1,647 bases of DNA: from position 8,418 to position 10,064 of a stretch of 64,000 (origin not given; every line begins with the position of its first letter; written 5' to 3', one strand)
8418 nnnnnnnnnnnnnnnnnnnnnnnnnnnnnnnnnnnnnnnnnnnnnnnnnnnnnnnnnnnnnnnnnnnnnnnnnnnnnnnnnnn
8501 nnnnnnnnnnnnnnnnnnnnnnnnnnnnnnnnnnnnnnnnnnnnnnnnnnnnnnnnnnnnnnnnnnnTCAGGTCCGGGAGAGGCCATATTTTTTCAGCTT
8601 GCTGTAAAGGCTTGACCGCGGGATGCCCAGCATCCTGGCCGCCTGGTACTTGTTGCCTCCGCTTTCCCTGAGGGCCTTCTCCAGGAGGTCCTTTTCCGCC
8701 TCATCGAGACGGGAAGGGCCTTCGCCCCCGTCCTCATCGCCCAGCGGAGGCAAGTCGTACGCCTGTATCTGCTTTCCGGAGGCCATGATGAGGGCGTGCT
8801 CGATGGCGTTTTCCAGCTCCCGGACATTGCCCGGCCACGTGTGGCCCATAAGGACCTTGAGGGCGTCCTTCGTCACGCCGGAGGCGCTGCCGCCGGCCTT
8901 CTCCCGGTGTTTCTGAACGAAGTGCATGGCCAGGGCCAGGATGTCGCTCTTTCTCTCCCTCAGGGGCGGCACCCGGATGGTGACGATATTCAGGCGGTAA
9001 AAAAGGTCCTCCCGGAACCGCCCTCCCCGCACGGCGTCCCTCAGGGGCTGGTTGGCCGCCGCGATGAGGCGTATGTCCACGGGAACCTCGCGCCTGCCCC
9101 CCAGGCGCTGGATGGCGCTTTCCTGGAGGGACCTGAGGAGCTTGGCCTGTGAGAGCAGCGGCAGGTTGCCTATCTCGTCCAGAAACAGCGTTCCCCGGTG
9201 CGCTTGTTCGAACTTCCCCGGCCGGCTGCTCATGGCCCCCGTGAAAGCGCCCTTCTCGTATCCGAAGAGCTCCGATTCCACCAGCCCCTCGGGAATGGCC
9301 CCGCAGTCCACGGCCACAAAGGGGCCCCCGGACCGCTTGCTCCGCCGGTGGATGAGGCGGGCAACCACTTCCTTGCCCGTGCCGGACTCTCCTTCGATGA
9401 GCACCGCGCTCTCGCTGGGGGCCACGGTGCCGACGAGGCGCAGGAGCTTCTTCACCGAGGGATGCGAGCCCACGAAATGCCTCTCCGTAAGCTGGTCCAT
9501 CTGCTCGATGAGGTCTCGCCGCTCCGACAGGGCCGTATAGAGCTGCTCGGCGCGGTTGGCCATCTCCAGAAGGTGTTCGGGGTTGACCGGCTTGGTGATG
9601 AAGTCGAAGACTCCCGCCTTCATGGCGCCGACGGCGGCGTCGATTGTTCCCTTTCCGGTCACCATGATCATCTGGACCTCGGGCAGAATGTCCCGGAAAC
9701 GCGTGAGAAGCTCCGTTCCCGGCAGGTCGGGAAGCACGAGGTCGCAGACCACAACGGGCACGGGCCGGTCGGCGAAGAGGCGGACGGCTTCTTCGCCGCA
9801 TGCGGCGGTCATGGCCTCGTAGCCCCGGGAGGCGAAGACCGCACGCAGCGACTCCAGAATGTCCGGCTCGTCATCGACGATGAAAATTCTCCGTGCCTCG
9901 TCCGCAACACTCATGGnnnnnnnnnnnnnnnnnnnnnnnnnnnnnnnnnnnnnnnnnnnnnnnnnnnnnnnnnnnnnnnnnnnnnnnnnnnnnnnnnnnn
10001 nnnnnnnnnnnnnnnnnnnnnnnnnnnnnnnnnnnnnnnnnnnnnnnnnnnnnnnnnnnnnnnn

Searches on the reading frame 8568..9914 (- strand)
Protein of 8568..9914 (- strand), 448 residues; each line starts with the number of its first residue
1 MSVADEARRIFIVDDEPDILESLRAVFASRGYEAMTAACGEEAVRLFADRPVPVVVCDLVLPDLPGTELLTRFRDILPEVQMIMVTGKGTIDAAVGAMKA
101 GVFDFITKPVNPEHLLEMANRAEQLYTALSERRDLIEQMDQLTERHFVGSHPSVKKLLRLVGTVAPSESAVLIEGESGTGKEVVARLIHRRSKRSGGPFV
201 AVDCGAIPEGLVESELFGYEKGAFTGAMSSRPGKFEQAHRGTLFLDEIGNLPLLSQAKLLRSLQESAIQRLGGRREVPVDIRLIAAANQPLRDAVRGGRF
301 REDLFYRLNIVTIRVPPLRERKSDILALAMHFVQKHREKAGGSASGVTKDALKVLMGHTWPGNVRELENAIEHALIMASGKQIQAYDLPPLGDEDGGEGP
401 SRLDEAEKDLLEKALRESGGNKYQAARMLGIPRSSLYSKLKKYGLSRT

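Call 47: find_encoding_contigs(protein=window:8568-9914:-, flank=10000, max_places=1)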
Protein window:8568-9914:- (448 aa): 8 contigs read that carry it; 1 place shown.
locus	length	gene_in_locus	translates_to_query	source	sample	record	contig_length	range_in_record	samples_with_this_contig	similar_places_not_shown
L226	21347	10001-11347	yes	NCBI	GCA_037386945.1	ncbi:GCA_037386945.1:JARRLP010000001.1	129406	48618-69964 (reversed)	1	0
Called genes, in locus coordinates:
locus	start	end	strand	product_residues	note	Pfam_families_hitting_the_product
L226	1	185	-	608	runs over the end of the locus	PF13230:GATase_4 (weak), PF13522:GATase_6, PF13537:GATase_7, PF01380:SIS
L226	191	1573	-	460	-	PF00483:NTP_transferase, PF01128:IspD, PF12804:NTP_transf_3, PF00132:Hexapep, PF25084:LbH_EIF2B, PF25087:GMPPB_C, PF24894:Hexapep_GlmU (faint), PF00132:Hexapep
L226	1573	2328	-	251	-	PF20772:TACO1_YebC_N, PF01709:Transcrip_reg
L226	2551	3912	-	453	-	PF00072:Response_reg, PF00158:Sigma54_activat, PF14532:Sigma54_activ_2, PF00004:AAA (weak), PF07724:AAA_2 (weak), PF07728:AAA_5, PF25601:AAA_lid_14, PF02954:HTH_8, +1 more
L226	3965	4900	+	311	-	PF02541:Ppx-GppA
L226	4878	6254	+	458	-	PF01590:GAF (faint), PF08448:PAS_4 (faint), PF13185:GAF_2, PF13492:GAF_3 (weak), PF00990:GGDEF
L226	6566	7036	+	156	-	PF13527:Acetyltransf_9 (faint), PF00583:Acetyltransf_1, PF13673:Acetyltransf_10, PF13508:Acetyltransf_7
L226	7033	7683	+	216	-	PF00551:Formyl_trans_N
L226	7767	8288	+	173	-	PF00156:Pribosyltran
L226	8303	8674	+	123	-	PF01242:PTPS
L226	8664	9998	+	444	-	PF01523:PmbA_TldD_1st, PF19290:PmbA_TldD_2nd, PF19289:PmbA_TldD_3rd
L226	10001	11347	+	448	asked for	PF00072:Response_reg, PF00158:Sigma54_activat, PF01078:Mg_chelatase (faint), PF14532:Sigma54_activ_2, PF25601:AAA_lid_14, PF02954:HTH_8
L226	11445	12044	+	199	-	PF13581:HATPase_c_2 (faint), PF02518:HATPase_c, PF13589:HATPase_c_3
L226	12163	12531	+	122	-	PF00072:Response_reg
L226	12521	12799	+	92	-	-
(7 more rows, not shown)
